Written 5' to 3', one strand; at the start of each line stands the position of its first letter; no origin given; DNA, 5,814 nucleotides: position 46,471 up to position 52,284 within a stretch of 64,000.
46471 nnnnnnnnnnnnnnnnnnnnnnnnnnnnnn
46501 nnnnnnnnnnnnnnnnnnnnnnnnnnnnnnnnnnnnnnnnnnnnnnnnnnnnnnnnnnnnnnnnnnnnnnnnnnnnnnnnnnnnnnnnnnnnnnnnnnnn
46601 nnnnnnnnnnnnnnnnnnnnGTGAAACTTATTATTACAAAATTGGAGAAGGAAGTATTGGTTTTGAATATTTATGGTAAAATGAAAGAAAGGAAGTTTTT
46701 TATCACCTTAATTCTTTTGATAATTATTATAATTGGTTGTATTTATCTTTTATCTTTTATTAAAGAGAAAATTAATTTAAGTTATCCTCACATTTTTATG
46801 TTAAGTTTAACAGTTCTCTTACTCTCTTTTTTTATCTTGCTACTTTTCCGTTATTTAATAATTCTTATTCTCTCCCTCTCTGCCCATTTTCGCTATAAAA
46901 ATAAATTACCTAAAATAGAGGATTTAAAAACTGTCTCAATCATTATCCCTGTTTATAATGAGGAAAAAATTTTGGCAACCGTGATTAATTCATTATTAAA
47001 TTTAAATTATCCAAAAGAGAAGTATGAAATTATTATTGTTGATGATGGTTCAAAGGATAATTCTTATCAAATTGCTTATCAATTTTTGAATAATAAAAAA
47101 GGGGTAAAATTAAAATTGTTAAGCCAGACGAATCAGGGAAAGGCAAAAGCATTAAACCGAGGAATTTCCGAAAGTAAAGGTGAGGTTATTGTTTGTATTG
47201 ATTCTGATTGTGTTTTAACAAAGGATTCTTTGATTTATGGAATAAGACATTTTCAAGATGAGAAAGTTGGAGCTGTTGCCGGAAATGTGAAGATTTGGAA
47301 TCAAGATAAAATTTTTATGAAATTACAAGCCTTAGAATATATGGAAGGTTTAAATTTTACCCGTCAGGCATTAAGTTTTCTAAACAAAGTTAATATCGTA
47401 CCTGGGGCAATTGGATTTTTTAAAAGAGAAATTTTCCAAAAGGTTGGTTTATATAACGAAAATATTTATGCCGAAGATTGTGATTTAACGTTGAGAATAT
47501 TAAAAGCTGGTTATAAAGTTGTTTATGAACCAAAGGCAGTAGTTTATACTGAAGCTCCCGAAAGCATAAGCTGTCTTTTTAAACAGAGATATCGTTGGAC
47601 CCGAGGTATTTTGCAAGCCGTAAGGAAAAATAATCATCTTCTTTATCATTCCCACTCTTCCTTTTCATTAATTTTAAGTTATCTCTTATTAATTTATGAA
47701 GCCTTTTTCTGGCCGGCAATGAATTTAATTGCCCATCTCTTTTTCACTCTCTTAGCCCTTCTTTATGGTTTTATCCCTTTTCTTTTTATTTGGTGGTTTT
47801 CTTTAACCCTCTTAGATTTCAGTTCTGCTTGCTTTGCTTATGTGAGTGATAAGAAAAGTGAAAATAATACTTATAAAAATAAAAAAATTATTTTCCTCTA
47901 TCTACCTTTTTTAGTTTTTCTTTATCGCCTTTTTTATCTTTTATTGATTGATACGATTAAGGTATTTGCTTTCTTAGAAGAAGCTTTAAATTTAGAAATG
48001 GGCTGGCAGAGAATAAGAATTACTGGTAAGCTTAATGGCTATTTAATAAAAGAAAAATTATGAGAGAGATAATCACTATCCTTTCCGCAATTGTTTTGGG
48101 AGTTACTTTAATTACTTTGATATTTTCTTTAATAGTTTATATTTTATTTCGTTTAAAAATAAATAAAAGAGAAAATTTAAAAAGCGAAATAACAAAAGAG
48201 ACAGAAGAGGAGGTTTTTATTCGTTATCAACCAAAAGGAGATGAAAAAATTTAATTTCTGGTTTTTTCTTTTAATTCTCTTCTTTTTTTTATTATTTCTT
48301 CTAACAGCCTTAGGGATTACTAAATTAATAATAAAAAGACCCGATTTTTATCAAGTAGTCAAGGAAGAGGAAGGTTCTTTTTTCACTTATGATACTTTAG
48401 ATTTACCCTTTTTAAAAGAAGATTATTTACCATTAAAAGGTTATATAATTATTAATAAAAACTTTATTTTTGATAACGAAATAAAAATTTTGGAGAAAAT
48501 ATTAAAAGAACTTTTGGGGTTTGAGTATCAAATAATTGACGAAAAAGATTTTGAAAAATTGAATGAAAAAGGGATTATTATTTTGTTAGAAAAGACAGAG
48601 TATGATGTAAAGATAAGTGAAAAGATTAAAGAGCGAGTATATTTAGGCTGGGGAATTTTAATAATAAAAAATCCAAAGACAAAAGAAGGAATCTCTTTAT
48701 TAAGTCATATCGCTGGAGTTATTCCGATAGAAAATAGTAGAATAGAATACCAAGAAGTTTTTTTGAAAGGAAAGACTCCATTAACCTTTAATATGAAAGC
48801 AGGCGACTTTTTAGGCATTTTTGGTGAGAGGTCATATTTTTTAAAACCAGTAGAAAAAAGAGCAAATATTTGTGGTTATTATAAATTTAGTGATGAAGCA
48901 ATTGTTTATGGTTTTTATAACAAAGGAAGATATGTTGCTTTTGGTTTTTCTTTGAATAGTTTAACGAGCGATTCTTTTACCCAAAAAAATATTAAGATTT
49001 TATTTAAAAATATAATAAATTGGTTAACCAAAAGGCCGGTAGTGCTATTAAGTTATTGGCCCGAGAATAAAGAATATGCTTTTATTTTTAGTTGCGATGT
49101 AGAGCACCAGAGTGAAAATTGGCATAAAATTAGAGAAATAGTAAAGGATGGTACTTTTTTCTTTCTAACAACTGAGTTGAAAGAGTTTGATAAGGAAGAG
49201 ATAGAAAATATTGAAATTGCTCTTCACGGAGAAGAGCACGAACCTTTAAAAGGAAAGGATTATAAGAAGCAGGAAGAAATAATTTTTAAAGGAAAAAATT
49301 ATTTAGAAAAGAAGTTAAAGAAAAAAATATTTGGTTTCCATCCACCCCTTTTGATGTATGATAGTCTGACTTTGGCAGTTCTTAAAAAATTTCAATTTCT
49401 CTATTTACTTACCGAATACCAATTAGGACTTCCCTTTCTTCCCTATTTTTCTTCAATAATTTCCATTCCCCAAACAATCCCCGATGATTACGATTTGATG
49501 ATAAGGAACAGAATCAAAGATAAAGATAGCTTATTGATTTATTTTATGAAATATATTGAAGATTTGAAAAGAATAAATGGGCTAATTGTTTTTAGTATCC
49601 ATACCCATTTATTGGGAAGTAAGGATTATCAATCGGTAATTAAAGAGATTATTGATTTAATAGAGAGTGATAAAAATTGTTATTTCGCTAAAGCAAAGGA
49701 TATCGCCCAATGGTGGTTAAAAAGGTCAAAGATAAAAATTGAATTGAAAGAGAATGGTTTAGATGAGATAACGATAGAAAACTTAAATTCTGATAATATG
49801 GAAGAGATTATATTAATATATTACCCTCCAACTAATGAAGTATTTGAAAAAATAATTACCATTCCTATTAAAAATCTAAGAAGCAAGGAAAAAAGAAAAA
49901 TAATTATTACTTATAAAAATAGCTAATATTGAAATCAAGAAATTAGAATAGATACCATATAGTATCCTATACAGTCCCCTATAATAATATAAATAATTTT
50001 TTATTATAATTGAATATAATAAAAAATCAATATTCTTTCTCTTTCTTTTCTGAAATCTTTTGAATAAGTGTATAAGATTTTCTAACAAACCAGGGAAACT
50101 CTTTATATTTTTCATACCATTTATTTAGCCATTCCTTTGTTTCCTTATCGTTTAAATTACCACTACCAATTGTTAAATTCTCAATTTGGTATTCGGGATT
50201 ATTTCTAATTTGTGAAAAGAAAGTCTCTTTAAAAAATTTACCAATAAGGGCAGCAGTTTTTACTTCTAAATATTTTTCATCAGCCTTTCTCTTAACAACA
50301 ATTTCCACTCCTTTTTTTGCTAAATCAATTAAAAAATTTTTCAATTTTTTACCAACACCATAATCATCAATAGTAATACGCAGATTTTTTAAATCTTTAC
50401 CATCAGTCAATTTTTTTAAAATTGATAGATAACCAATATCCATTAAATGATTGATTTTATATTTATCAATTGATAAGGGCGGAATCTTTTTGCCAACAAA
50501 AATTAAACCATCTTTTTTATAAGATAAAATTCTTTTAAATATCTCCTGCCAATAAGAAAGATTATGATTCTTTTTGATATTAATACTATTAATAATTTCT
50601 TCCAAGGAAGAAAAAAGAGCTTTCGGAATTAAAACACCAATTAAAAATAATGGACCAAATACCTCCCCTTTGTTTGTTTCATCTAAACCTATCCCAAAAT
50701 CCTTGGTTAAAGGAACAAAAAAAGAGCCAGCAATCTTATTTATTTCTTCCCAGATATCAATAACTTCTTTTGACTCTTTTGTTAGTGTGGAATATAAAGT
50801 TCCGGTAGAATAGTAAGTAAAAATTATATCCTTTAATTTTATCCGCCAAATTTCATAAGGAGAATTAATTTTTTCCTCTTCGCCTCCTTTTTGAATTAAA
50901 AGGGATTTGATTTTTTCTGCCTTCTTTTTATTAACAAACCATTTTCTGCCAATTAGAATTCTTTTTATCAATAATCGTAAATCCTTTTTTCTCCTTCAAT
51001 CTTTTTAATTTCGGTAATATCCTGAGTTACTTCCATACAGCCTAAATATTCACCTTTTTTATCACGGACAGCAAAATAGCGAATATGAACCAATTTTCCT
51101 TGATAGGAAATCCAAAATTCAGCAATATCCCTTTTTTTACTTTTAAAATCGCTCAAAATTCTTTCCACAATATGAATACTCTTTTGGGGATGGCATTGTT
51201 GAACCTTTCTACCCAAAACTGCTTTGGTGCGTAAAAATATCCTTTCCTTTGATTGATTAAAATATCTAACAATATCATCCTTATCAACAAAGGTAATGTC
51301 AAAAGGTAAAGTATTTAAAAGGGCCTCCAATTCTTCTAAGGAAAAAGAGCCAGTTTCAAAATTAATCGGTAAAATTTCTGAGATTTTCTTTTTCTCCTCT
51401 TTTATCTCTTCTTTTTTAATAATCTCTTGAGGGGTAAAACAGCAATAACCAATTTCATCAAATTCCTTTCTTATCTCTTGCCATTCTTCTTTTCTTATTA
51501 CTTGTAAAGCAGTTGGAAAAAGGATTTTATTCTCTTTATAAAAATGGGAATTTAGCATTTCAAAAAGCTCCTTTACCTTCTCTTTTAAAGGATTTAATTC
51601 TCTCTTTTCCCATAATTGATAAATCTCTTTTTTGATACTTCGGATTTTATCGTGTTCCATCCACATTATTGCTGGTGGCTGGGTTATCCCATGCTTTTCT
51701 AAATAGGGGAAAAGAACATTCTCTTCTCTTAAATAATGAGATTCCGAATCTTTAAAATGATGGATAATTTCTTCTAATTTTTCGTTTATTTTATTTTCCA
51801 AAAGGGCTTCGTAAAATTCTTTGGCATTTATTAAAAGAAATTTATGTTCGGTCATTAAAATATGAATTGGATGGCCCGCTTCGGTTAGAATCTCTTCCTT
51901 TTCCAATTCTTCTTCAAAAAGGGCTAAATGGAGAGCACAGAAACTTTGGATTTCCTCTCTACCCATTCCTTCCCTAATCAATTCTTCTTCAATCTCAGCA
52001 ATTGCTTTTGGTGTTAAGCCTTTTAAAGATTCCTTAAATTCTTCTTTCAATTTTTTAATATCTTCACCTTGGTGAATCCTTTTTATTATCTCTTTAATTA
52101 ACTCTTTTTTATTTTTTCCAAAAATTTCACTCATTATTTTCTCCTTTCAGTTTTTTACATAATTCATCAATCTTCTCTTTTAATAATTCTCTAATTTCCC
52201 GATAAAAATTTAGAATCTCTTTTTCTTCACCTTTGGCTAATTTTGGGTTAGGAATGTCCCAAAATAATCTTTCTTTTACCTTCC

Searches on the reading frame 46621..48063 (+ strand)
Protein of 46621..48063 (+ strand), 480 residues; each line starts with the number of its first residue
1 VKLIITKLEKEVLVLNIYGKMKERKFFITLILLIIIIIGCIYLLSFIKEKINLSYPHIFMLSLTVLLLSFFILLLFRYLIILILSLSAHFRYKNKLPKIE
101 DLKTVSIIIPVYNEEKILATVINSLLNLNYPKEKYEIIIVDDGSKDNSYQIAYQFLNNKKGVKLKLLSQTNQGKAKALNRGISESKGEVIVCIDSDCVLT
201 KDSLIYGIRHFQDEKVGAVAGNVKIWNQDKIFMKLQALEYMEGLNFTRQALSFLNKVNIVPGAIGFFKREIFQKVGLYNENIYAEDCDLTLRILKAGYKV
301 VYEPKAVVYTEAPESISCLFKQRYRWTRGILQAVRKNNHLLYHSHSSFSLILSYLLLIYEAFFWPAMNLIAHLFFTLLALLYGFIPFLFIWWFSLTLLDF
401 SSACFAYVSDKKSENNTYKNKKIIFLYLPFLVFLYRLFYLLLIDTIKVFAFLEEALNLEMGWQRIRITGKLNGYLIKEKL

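Call 3: search_protein_families(library=pfam, proteins=[window:46621-48063:+], max_evalue=1)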
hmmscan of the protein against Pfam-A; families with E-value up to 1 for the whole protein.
window:46621-48063:+ (480 aa): 8 families
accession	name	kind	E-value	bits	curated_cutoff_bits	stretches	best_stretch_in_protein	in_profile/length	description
PF00535.33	Glycos_transf_2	-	4.9e-38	131.1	23.3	1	106-275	1-167/168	Glycosyl transferase family 2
PF13641.12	Glyco_tranf_2_3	-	5.8e-31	108.7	27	1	105-329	3-230/230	Glycosyltransferase like family 2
PF13632.12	Glyco_trans_2_3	-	8.3e-30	104.5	27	1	189-384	1-196/198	Glycosyl transferase family group 2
PF10111.15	Glyco_tranf_2_2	-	1.5e-18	67.7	27.3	1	106-337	1-238/276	Glycosyltransferase like family 2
PF13506.12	Glyco_transf_21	-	1.9e-10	40.9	21.7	1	174-328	18-174/174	Glycosyl transferase family 21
PF03142.21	Chitin_synth_2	-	3.8e-07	29.6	27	2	181-268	196-285/527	Chitin synthase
PF13712.12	Glyco_tranf_2_5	-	0.00016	21.9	27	1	171-302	38-179/210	Glycosyltransferase like family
PF03452.20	Anp1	-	0.07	13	28.8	1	95-145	13-64/263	Anp1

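Call 4: search_protein_families(library=ncbifam, proteins=[window:46621-48063:+], max_evalue=1)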
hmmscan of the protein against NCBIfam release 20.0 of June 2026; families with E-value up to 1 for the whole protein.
window:46621-48063:+ (480 aa): 33 families (the best 25 are shown)
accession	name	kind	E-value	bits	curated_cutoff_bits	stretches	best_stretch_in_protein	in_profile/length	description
TIGR03937.1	PgaC_IcaA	equivalog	2.5e-62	211.2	422.3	1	92-442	34-378/407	poly-beta-1,6-N-acetyl-D-glucosamine synthase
TIGR03111.1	glyc2_xrt_Gpos1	hypoth_equivalog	4.6e-43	147.6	363.95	1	80-446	27-405/439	TIGR03111 family XrtG-associated glycosyltransferase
TIGR03965.1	mycofact_glyco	equivalog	3.9e-33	115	280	1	100-349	71-319/467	mycofactocin biosynthesis glycosyltransferase MftF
NF041875.1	EPS_EpsD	equivalog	3.9e-31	108.7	370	1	105-322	1-219/325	exopolysaccharide biosynthesis glycosyltransferase EpsD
TIGR03030.1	CelA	equivalog_domain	2.2e-30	105.4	699.1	1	12-380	42-424/714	UDP-forming cellulose synthase catalytic subunit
TIGR04242.1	nodulat_NodC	equivalog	5e-30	104.7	550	1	89-330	34-284/395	chitooligosaccharide synthase NodC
NF008558.0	PRK11498.1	equivalog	1.4e-24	86.1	992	1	20-397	192-569/872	UDP-forming cellulose synthase catalytic subunit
TIGR04283.1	glyco_like_mftF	equivalog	2.6e-21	76.2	182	1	105-307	1-182/221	TIGR04283 family arsenosugar biosynthesis glycosyltransferase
NF038299.1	EPS_HpsN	equivalog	5.5e-21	74.9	425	1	104-308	2-218/317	hormogonium polysaccharide biosynthesis glycosyltransferase HpsN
NF007482.0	PRK10073.1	equivalog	1.1e-19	70.7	423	1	102-202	5-101/334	glycosyltransferase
NF038302.1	EPS_HpsE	equivalog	1e-17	64.1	300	1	105-314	3-226/307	hormogonium polysaccharide biosynthesis glycosyltransferase HpsE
NF053846.1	glyco_with_XrtP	equivalog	8.3e-16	57.7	520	2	284-381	252-345/440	XrtP-associated glycosyltransferase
NF007986.1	PRK10714.1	equivalog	8.7e-16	57.8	529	1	99-235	2-137/316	undecaprenyl-phosphate 4-deoxy-4-formamido-L-arabinose transferase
NF053739.1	GlytfEpsEBac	equivalog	2.9e-15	56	450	1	105-300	3-192/265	glycosyltransferase EpsE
NF047683.1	TeichurnBiosyTuaG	equivalog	2.3e-14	53.6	400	1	103-225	6-125/252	teichuronic acid biosynthesis protein TuaG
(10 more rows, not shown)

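Call 60: search_solved_structures(query=window:46621-48063:+, max_evalue=0.00001)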
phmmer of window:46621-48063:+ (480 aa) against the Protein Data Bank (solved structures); distinct sequences matched with E-value up to 0.00001: 35.
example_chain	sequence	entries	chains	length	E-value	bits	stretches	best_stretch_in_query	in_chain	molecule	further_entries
6yv7_B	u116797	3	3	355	6.7e-20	74.8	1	104-313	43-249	Glycosyl transferase, family 2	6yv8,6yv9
6yv7_A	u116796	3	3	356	6.8e-20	74.8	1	104-313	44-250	Glycosyl transferase, family 2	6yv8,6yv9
7lby_A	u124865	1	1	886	3.8e-18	69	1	25-398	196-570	Cellulose synthase catalytic subunit [UDP-forming]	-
9b8v_E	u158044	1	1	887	3.8e-18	69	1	25-398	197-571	Cellulose synthase catalytic subunit [UDP-forming]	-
9fmv_A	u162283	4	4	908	4.1e-18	68.9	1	25-398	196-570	Cellulose synthase catalytic subunit [UDP-forming]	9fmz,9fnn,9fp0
6p61_A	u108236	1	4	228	2.8e-16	62.9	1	102-204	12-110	Glycosyltransferase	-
7sp7_A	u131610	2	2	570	3.9e-16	62.4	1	167-370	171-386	Hyaluronan synthase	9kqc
8snc_A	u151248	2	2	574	4e-16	62.4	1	167-370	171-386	Hyaluronan synthase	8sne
2z87_A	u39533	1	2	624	6.4e-16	61.7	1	90-212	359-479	Chondroitin synthase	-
2z86_A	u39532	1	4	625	6.4e-16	61.7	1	90-212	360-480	Chondroitin synthase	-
7sp6_A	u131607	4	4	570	1.9e-15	60.1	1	167-370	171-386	Hyaluronan synthase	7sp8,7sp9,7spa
8snd_A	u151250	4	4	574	1.9e-15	60.1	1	167-370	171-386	Hyaluronan synthase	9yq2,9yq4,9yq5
5tze_C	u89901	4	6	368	4.7e-15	58.9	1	105-205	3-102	Glycosyl transferase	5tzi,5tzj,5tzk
5tz8_A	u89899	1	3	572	8.7e-15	58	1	105-205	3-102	Glycosyl transferase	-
8smm_A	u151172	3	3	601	1.3e-14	57.4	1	181-432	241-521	Hyaluronan synthase 1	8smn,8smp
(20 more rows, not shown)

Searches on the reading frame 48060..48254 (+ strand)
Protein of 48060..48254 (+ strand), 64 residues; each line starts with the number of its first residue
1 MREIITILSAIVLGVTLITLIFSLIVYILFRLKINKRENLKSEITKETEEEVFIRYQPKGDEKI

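Call 3: search_protein_families(library=pfam, proteins=[window:48060-48254:+], max_evalue=1)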
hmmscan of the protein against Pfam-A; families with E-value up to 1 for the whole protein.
window:48060-48254:+ (64 aa): 5 families
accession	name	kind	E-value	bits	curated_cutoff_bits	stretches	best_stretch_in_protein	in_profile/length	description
PF10325.15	7TM_GPCR_Srz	-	0.011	15.6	22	1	4-48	160-204/265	Serpentine type 7TM GPCR chemoreceptor Srz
PF06305.16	LapA_dom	-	0.033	14.5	28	1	5-47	21-59/64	Lipopolysaccharide assembly protein A domain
PF05569.17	Peptidase_M56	-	0.055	13.1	31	1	3-47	97-146/296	BlaR1 peptidase M56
PF09835.14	DUF2062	-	0.093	13.1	27.4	1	2-38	106-142/147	Uncharacterized protein conserved in bacteria (DUF2062)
PF07280.16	Ac110_PIF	-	0.1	12.8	25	1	17-38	2-23/43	Per os infectivity factor AC110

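Call 4: search_protein_families(library=ncbifam, proteins=[window:48060-48254:+], max_evalue=1)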
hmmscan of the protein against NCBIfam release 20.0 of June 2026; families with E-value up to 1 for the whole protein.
window:48060-48254:+ (64 aa): 8 families
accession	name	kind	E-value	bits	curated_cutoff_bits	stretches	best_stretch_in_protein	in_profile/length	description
NF047333.1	Chlam_inc_CT214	subfamily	0.004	16.4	90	1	6-52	26-69/500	CT214 family putative inclusion membrane protein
NF045999.1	MAG1140_fam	equivalog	0.0052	16.9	35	1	11-49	9-47/126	MAG1140 family protein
NF007839.0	PRK10551.1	equivalog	0.0077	14.8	461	1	10-58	238-283/518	cyclic di-GMP phosphodiesterase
TIGR02005.1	PTS-IIBC-alpha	subfamily_domain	0.037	12.3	607.3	1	11-53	383-424/524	alpha-glucoside-specific PTS transporter subunit IIBC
TIGR04527.1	mycoplas_twoTM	subfamily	0.041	13.6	125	1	4-46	189-231/248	MG_279/MG_280 family protein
NF045939.1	MHJ_0274_fam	hypoth_equivalog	0.047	13.4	80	1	10-52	4-45/165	MHJ_0274 family protein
NF047382.1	T4SS_eff_BspA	equivalog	0.092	12.6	300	1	6-38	137-169/179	type IV secretion system effector BspA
TIGR02866.1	CoxB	equivalog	0.13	11.8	147.7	1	7-52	12-58/202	cytochrome c oxidase subunit II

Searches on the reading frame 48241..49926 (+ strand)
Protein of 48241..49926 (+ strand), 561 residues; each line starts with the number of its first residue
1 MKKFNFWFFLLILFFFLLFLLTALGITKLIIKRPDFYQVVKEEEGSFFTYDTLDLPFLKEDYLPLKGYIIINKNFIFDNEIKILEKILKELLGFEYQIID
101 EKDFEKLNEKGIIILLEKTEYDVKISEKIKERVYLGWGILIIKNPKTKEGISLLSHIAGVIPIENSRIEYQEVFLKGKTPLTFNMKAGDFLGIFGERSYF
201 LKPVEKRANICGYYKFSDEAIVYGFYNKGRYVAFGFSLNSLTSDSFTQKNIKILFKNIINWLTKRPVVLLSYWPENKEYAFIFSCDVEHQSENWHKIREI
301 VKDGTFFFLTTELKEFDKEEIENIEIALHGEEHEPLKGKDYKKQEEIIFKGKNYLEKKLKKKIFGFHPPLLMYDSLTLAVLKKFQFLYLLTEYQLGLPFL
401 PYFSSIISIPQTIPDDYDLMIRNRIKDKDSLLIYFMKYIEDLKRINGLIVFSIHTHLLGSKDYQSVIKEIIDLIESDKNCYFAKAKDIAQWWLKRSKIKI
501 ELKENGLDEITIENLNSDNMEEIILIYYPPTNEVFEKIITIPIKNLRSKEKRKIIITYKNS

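Call 3: search_protein_families(library=pfam, proteins=[window:48241-49926:+], max_evalue=1)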
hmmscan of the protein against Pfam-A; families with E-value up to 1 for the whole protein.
window:48241-49926:+ (561 aa): 2 families
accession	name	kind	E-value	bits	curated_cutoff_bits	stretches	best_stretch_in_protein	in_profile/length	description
PF10096.14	DUF2334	-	6.7e-06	26.3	26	1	322-469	65-202/203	Uncharacterized protein conserved in bacteria (DUF2334)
PF01522.26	Polysacc_deac_1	-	8.7e-05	22.9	23.1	1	305-386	36-121/124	Polysaccharide deacetylase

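Call 4: search_protein_families(library=ncbifam, proteins=[window:48241-49926:+], max_evalue=1)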
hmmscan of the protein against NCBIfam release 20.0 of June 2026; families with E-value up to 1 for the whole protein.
window:48241-49926:+ (561 aa): 1 family
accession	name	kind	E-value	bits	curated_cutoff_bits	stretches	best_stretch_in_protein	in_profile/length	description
TIGR03212.1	uraD_N-term-dom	equivalog_domain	0.005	15.9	424.6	1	380-495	172-294/297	allantoinase PuuE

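Call 61: search_solved_structures(query=window:48241-49926:+, max_evalue=0.1)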
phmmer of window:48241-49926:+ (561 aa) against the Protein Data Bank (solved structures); distinct sequences matched with E-value up to 0.1: 1.
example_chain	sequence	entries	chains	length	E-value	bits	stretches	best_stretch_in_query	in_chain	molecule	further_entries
3rxz_A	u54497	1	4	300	0.088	14.7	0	324-399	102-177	Polysaccharide deacetylase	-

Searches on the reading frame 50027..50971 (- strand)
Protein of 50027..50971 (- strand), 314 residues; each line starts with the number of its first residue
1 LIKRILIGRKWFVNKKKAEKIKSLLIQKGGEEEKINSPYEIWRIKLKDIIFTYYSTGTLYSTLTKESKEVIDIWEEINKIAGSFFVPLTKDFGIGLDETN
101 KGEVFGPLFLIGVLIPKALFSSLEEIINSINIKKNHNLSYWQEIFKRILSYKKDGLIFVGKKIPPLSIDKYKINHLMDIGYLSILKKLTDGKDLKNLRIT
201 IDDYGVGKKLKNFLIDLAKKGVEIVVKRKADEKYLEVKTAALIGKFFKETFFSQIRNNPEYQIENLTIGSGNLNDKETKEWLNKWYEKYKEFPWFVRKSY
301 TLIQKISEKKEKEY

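Call 3: search_protein_families(library=pfam, proteins=[window:50027-50971:-], max_evalue=1)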
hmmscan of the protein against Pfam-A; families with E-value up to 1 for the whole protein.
window:50027-50971:- (314 aa): 1 family
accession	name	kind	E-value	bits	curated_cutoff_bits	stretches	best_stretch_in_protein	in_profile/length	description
PF01351.25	RNase_HII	-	5.1e-15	56.3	25.8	1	94-301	1-197/199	Ribonuclease HII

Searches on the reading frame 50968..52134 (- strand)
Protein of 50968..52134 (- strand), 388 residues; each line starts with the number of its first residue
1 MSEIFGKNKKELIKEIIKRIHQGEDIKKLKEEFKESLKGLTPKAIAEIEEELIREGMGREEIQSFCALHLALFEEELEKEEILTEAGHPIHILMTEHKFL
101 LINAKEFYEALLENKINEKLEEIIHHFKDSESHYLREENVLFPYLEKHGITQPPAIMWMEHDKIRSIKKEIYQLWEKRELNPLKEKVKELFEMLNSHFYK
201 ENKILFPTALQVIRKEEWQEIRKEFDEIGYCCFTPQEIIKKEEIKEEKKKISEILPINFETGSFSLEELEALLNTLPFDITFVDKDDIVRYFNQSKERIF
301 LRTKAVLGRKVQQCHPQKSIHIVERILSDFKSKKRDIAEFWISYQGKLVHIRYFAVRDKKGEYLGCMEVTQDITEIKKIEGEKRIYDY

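Call 80: search_protein_families(library=pfam, proteins=[window:50968-52134:-], max_evalue=0.00001)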
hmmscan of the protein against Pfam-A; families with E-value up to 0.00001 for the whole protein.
window:50968-52134:- (388 aa): 5 families
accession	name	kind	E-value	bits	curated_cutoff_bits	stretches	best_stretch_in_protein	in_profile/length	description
PF13596.12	PAS_10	-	2.5e-31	108.9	22.1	1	269-374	1-106/106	PAS domain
PF04282.18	DUF438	-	4.8e-20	71.7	25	1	13-78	1-66/67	Family of unknown function (DUF438)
PF01814.28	Hemerythrin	-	6.6e-19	69.1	25.3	1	88-209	1-127/127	Hemerythrin HHE cation binding domain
PF13426.13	PAS_9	-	2.2e-07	31.5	27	1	280-375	4-103/103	PAS domain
PF08448.16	PAS_4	-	1.2e-06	29.1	23.1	1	273-375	1-107/110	PAS fold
